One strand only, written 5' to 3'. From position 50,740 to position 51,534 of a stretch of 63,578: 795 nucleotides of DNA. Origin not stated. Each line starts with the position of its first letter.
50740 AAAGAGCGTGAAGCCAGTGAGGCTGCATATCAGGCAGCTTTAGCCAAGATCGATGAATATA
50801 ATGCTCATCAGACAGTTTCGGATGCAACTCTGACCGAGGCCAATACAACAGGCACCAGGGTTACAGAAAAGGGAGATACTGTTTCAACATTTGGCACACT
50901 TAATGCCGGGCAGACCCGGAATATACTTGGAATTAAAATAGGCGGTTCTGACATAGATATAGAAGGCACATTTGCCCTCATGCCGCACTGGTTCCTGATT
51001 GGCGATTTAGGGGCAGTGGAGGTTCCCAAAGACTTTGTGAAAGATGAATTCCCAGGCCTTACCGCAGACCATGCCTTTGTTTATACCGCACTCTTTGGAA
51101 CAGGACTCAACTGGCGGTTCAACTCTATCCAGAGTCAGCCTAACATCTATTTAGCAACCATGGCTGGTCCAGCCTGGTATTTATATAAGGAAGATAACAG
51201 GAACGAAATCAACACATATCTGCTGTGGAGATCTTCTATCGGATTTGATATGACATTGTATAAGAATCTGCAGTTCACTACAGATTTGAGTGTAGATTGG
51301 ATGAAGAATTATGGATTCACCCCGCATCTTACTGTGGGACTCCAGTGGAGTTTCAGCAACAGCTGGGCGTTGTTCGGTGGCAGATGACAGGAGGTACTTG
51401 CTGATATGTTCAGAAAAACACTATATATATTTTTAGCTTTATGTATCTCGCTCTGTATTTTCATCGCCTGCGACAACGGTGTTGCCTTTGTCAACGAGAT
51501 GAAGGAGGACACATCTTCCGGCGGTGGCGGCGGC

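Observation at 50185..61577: Twice-repeated two-gene cassette: anchor-coiled-coil-beta-barrel protein plus giant MBG/LRR lipoprotein; candidate undescribed lipoprotein surface-display system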

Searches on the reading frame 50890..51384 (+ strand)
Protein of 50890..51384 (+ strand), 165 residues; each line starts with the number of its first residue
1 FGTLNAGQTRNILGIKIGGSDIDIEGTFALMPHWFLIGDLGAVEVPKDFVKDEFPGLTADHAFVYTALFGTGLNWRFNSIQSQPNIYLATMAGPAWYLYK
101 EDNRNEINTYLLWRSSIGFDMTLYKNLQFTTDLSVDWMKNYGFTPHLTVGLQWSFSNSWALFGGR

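Call 18: search_solved_structures(query=A2, max_evalue=10, show_alignments=2)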
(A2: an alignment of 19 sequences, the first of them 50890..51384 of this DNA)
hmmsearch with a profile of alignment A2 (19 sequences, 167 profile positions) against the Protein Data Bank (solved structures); distinct sequences matched with E-value up to 10: 0.

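Call 27: find_related_loci(query=A2, collection=genome_contigs, flank=10000)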
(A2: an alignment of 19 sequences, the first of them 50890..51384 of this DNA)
Query A2 (165 aa) in genome_contigs; peptide patterns used: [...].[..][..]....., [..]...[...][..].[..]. (x = any residue, [..] = any of these).
108 stretches matched a pattern; 9 encode a relative of the query (tblastn E <= 1e-3); 8 distinct loci.
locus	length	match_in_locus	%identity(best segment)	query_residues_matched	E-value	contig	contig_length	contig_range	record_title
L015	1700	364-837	77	7-162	2e-92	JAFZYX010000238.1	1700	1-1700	MAG: Ruminococcus sp. isolate RGIG8224 Water_buffalos_Rumen-5__c2410152, whole genome shotgun sequence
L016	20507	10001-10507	70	7-165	2e-83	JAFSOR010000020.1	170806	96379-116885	MAG: Spirochaetia bacterium isolate RGIG3334 Goat_Reticulum-6__c403737, whole genome shotgun sequence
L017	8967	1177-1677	69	1-165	2e-83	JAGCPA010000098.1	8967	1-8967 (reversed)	MAG: Spirochaetia bacterium isolate RGIG9992 Yak_Reticulum-4__c880766, whole genome shotgun sequence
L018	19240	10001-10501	66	1-165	4e-77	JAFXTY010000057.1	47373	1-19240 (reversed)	MAG: Spirochaetia bacterium isolate RGIG6743 Sheep_Rumen-3__c1016836, whole genome shotgun sequence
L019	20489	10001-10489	65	1-163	1e-76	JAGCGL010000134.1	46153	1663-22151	MAG: Spirochaetia bacterium isolate RGIG9769 Yak_Omasum-5__c1142903, whole genome shotgun sequence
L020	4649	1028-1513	63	1-162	3e-73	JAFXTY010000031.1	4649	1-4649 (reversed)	MAG: Spirochaetia bacterium isolate RGIG6743 Sheep_Rumen-3__c520244, whole genome shotgun sequence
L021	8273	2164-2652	61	1-163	3e-71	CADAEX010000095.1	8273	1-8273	MAG: uncultured Spirochaetaceae bacterium isolate RUG13243 genome assembly, contig: RUG13243_asm_95, whole genome shotgu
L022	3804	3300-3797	53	7-165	5e-62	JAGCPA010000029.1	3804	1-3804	MAG: Spirochaetia bacterium isolate RGIG9992 Yak_Reticulum-4__c270721, whole genome shotgun sequence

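Call 29: search_protein_representatives(alignment_id=A2)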
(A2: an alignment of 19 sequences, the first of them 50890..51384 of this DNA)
Query: 19 sequences, 167 profile positions. Proteins with E-value up to 0.001 (for the whole library): 8; up to 1e-10: 8; up to 1e-30: 7. The best 8 are listed.
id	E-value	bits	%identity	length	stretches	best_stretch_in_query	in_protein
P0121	2.7e-84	297.0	-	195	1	1-167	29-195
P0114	1.5e-83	294.5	-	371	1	3-167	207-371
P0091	7.9e-82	288.9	-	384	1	1-167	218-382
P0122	9.0e-68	243.2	-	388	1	5-167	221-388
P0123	2.3e-61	222.4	-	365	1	6-167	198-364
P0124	1.0e-45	171.5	-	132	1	43-167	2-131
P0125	5.7e-40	152.8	-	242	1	4-164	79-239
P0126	5.3e-27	110.6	-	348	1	9-157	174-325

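Call 40: find_homologous_proteins(query=A3, max_evalue=0.01)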
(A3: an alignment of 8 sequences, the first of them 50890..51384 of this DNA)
Query A3 (8 sequences) (165 aa, profile of the alignment): 10 proteins with E <= 0.01 among 2233 candidates.
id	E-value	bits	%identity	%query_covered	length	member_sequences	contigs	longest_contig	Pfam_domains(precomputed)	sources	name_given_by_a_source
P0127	2.5e-73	263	66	95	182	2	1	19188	-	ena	-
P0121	2.8e-70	253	65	100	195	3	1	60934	-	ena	-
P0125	9.3e-68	245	36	92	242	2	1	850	-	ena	-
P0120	9.0e-67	242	62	100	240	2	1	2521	-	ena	-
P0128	1.3e-66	241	79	89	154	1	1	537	PF04338.19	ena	-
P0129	1.5e-52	195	39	95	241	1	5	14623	-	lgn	-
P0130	3.1e-52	194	35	95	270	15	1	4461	-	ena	-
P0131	7.0e-52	193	35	95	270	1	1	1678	-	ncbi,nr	ncbi:MAG: hypothetical protein II958_04420 [Spirochaetia bacterium]|nr:hypothetical protein [Spiroch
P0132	2.0e-34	136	61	63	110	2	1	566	-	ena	-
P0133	8.2e-34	134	64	60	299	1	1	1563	-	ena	-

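Call 41: find_encoding_contigs(protein=P0129, flank=10000, max_places=3)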
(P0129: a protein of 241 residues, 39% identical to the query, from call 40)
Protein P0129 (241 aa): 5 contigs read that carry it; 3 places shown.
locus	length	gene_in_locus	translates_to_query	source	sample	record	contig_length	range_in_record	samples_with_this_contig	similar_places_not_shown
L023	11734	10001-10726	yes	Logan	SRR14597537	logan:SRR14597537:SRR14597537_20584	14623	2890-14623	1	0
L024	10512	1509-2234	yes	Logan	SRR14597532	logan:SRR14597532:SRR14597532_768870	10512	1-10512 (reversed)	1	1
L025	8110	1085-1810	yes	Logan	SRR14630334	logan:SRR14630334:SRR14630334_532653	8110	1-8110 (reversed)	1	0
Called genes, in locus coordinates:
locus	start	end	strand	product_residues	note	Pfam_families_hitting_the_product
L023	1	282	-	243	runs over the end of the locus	PF02540:NAD_synthase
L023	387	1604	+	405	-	PF00155:Aminotran_1_2, PF04864:Alliinase_C (weak), PF01041:DegT_DnrJ_EryC1 (faint)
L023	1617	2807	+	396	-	PF01963:TraB_PrgY_gumN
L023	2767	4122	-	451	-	PF18073:Zn_ribbon_LapB, PF13481:AAA_25, PF03796:DnaB_C (weak), PF06745:ATPase, PF23442:DUF7125 (weak), PF05362:Lon_C (faint), PF13541:ChlI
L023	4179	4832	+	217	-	PF00702:Hydrolase, PF12710:HAD, PF13419:HAD_2, PF13242:Hydrolase_like (weak)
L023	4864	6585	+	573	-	PF02878:PGM_PMM_I, PF02879:PGM_PMM_II, PF02880:PGM_PMM_III, PF00408:PGM_PMM_IV (faint)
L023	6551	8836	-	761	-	-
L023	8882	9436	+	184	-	PF00929:RNase_T, PF16473:Rv2179c-like (weak)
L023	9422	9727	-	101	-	PF01381:HTH_3 (weak), PF13443:HTH_26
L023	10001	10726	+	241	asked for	-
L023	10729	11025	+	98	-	PF01527:HTH_Tnp_1 (weak), PF13384:HTH_23 (faint)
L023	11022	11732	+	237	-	?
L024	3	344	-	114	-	?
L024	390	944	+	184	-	PF00929:RNase_T, PF16473:Rv2179c-like (weak)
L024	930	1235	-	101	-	PF01381:HTH_3 (weak), PF13443:HTH_26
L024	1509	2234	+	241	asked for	-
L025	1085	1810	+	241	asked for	-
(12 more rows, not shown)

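Call 42: find_encoding_contigs(protein=P0130, flank=10000, max_places=2)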
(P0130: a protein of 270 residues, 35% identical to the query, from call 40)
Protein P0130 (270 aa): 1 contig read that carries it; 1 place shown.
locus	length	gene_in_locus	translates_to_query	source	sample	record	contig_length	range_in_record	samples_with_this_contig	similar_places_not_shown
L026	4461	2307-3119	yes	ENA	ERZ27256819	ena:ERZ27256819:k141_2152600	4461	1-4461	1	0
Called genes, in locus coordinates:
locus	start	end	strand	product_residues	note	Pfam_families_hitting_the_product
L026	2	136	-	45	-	?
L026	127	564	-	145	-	PF01850:PIN, PF10130:PIN_2 (weak)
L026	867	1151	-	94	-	-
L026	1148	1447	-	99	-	PF05973:Gp49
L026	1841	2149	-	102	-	PF01381:HTH_3 (weak), PF13443:HTH_26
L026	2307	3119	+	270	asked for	-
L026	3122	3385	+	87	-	PF01527:HTH_Tnp_1, PF13384:HTH_23 (weak)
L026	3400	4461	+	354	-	?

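Call 59: find_related_loci(query=A2, collection=metagenome_contigs, flank=6000)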
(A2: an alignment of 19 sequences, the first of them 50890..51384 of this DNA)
Query A2 (165 aa) in metagenome_contigs; peptide patterns used: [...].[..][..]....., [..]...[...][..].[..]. (x = any residue, [..] = any of these).
131 stretches matched a pattern; 33 encode a relative of the query (tblastn E <= 1e-3); 31 distinct loci.
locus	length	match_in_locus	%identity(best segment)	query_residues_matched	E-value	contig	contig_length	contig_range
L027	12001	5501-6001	77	1-165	2e-91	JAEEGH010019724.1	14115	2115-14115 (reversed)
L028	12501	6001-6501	77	1-165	1e-90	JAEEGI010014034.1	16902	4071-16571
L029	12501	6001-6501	66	1-165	3e-78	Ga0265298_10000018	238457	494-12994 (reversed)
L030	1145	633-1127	65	1-163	9e-83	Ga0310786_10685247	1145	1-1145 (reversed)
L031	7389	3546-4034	65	3-163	6e-77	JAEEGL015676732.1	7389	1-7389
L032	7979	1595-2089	66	1-163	3e-77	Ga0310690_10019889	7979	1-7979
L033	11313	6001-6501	66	1-165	9e-77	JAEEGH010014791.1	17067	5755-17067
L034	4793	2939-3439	65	1-165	1e-75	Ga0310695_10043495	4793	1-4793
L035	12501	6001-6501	66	1-165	2e-75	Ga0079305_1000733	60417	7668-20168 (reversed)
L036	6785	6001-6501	66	1-165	2e-75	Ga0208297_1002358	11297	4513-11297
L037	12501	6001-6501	62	1-165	3e-73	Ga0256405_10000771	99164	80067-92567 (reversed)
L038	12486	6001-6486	63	1-162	8e-73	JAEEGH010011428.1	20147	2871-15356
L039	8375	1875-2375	61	1-165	6e-71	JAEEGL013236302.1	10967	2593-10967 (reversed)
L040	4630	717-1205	59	1-163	1e-68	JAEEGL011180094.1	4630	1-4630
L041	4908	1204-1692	58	1-163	4e-68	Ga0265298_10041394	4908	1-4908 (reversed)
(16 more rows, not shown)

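Call 63: search_protein_families(library=pfam, alignment_id=A2, max_evalue=0.01)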
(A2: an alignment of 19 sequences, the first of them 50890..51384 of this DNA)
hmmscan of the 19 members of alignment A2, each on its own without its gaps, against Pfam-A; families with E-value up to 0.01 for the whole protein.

A. member 1, window:50890-51384:+ (165 aa): 1 family
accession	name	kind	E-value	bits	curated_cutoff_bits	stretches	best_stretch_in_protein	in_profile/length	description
PF04338.18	DUF481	-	6.3e-07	30.1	21.1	1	62-161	81-179/210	Protein of unknown function, DUF481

B. families by the number of members that match (of 19 scanned): 3 families
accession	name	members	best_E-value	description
PF04338.18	DUF481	15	6.3e-07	Protein of unknown function, DUF481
PF09411.16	PagL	7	0.00077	Lipid A 3-O-deacylase (PagL)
PF13505.12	OMP_b-brl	2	0.0025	Outer membrane protein beta-barrel domain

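Call 64: find_homologous_proteins(query=P0126, max_evalue=0.001)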
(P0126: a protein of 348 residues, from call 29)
Query P0126 (348 aa): 1 proteins with E <= 0.001 among 8000 candidates.
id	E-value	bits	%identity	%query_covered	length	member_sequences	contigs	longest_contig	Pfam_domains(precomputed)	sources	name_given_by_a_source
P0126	1.2e-234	796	100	100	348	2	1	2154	-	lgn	-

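Call 65: find_encoding_contigs(protein=P0126, flank=5000, max_places=3)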
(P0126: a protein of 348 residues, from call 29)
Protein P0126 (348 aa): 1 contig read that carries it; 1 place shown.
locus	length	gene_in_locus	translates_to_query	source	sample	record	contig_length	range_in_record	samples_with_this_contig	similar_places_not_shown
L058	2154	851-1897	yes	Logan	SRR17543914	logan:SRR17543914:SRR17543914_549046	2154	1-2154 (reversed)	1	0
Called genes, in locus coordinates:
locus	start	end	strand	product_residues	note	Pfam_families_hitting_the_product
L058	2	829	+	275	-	?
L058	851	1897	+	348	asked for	-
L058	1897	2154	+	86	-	?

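Call 66: predict_structure(alignment_id=A2)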
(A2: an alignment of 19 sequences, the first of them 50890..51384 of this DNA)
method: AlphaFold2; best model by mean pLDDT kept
length: 165 residues; sequences in the alignment: 19
mean_pLDDT: 83.4   pTM: 0.76
mean pLDDT of the five models: 83.4, 82.5, 81.3, 80.5, 75.0
residues with pLDDT >= 90: 65; 70-90: 69; 50-70: 31; < 50: 0
segments of 3 or more residues with pLDDT < 50: none
pLDDT, mean of each block of 10 residues (from residue 1): 67 87 90 92 75 63 87 87 89 86 75 94 89 90 87 85 66
secondary structure, 60 per line:
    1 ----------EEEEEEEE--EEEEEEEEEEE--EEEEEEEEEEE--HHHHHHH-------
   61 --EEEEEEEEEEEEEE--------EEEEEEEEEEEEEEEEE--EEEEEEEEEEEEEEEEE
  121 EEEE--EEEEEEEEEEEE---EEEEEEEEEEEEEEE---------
elements in order: E11-18 E21-31 E34-44 H47-53 E63-76 E85-101 E104-124 E127-138 E142-156

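Call 71: fold_search(model_id=the predicted structure, library=pdb)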
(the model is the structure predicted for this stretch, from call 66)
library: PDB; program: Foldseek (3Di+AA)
matches with E <= 10: 1015; with E <= 0.001: 0
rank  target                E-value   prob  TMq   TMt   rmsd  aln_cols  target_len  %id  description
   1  1p4t                  1.4e-03  1.00  0.58  0.61   6.4       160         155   10  Crystal structure of Neisserial surface protein A (NspA) (released 2003-07-22)
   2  2n2l_MODEL_1_A        1.7e-03  1.00  0.45  0.47   8.3       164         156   12  NMR structure of yersinia pestis ail (attachment invasion locus) in decylphosphocholine micelles calculated wi (released 2015-07-22)
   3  1qjp                  2.6e-03  1.00  0.62  0.73   4.2       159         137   12  HIGH RESOLUTION STRUCTURE OF THE OUTER MEMBRANE PROTEIN A (OMPA) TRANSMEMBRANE DOMAIN (released 2000-06-30)
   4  4rlc                  4.5e-03  1.00  0.61  0.72   4.4       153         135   10  Crystal structure of the N-terminal beta-barrel domain of Pseudomonas aeruginosa OprF (released 2015-04-22)
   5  2mnh_MODEL_1_A        4.9e-03  1.00  0.51  0.56   7.8       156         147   10  Refined structure of outer membrane protein x in nanodisc by measuring residual dipolar couplings (released 2015-03-18)
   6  2jmm_MODEL_1_A        5.4e-03  1.00  0.45  0.47   7.7       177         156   12  NMR solution structure of a minimal transmembrane beta-barrel platform protein (released 2007-07-03)
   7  3qrc_B                7.3e-03  1.00  0.51  0.54   6.9       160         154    9  The crystal structure of Ail, the attachment invasion locus protein of Yersinia pestis, in complex with the heparin an (released 2011-11-23)
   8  3qrc_A                8.1e-03  1.00  0.53  0.56   6.5       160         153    9  The crystal structure of Ail, the attachment invasion locus protein of Yersinia pestis, in complex with the heparin an (released 2011-11-23)
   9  6x9z                  8.5e-03  1.00  0.48  0.65   6.0       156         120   13  De novo design of transmembrane beta-barrels (released 2021-02-17)
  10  7xw0_B                8.9e-03  0.97  0.33  0.22   9.8       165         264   11  Crystal structure of pOmpT (released 2023-05-31)
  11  3qra                  1.3e-02  1.00  0.48  0.51   6.9       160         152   12  The crystal structure of Ail, the attachment invasion locus protein of Yersinia pestis (released 2011-11-23)
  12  6x1k_MODEL_1_A        1.5e-02  1.00  0.43  0.54   6.1       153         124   15  Solution NMR structure of de novo designed TMB2.3 (released 2021-02-17)
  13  3slj                  2.2e-02  0.54  0.25  0.18  13.2       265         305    8  Pre-cleavage Structure of the Autotransporter EspP - N1023A mutant (released 2011-11-16)
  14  3dzm_C                2.3e-02  1.00  0.51  0.44   5.9       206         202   11  Crystal structure of a major outer membrane protein from Thermus thermophilus HB27 (released 2008-12-23)
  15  9fzd_A                2.3e-02  1.00  0.51  0.49   5.8       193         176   12  Structure of OmpA-long in complex with nanobody Nb39 (released 2024-07-17)
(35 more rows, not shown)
